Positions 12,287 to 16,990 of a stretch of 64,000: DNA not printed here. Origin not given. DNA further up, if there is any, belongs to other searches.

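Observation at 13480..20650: About 1.35-kb enzymatic domain duplicated between two adjacent giant fibre genes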

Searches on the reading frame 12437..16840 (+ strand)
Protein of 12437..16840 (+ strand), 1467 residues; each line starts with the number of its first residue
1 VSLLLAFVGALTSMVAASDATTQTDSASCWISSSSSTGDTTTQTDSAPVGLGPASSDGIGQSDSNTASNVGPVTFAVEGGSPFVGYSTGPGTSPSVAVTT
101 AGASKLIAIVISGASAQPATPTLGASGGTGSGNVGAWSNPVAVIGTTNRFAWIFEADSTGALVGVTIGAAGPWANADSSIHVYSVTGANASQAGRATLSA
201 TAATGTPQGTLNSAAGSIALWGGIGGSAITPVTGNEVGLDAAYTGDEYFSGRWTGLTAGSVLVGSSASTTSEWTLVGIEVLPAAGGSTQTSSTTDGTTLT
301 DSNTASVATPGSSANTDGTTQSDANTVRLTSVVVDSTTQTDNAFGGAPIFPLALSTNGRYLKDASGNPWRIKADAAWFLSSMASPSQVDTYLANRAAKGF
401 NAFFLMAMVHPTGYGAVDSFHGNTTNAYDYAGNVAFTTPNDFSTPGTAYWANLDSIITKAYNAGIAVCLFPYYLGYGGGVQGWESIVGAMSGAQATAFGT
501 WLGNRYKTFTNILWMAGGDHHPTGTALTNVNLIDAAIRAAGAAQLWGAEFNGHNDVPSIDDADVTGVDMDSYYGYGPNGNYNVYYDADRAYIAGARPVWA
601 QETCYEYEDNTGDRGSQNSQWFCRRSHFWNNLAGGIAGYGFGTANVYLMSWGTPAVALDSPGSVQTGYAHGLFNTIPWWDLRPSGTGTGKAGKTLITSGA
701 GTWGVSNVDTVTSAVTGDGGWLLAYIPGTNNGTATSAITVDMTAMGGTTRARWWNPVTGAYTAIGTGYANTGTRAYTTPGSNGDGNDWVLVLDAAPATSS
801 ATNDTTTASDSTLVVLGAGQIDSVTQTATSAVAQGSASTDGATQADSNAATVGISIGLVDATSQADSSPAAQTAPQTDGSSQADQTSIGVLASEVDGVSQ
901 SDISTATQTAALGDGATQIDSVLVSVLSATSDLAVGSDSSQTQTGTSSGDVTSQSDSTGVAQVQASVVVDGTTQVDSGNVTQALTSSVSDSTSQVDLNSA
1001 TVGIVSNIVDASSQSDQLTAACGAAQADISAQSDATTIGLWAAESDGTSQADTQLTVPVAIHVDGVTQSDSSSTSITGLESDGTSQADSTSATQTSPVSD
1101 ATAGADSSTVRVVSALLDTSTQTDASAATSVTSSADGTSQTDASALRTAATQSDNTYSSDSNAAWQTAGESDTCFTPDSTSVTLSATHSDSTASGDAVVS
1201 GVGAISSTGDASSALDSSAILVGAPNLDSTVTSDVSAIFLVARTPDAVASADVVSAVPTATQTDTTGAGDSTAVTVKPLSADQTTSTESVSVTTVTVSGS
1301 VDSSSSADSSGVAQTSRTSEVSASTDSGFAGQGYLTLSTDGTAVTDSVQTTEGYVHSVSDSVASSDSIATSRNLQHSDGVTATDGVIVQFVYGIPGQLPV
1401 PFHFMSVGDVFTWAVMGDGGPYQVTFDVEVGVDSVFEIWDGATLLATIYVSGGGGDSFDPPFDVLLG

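Call 8: search_protein_families(library=pfam, proteins=[window:12437-16840:+], max_evalue=0.01)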
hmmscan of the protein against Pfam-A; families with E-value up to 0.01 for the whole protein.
window:12437-16840:+ (1467 aa): 2 families
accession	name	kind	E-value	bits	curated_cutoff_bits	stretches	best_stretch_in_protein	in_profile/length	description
PF13204.13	Apiosidase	-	8.5e-40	137.7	26.5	1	355-680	1-320/320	Apiosidase-like, catalytic domain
PF12904.13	Collagen_bind_2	-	1.6e-11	44.4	22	1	714-793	20-92/92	Putative collagen-binding domain of a collagenase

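Call 9: search_protein_families(library=phrogs, proteins=[window:12437-16840:+], max_evalue=0.01)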
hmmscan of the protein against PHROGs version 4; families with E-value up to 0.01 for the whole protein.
window:12437-16840:+ (1467 aa): 0 families

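Call 105: find_encoding_contigs(protein=window:12437-16837:+, flank=10000, max_places=4)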
Protein seq(1467 aa) (1467 aa): no gene with exactly this product is on record in the collection.
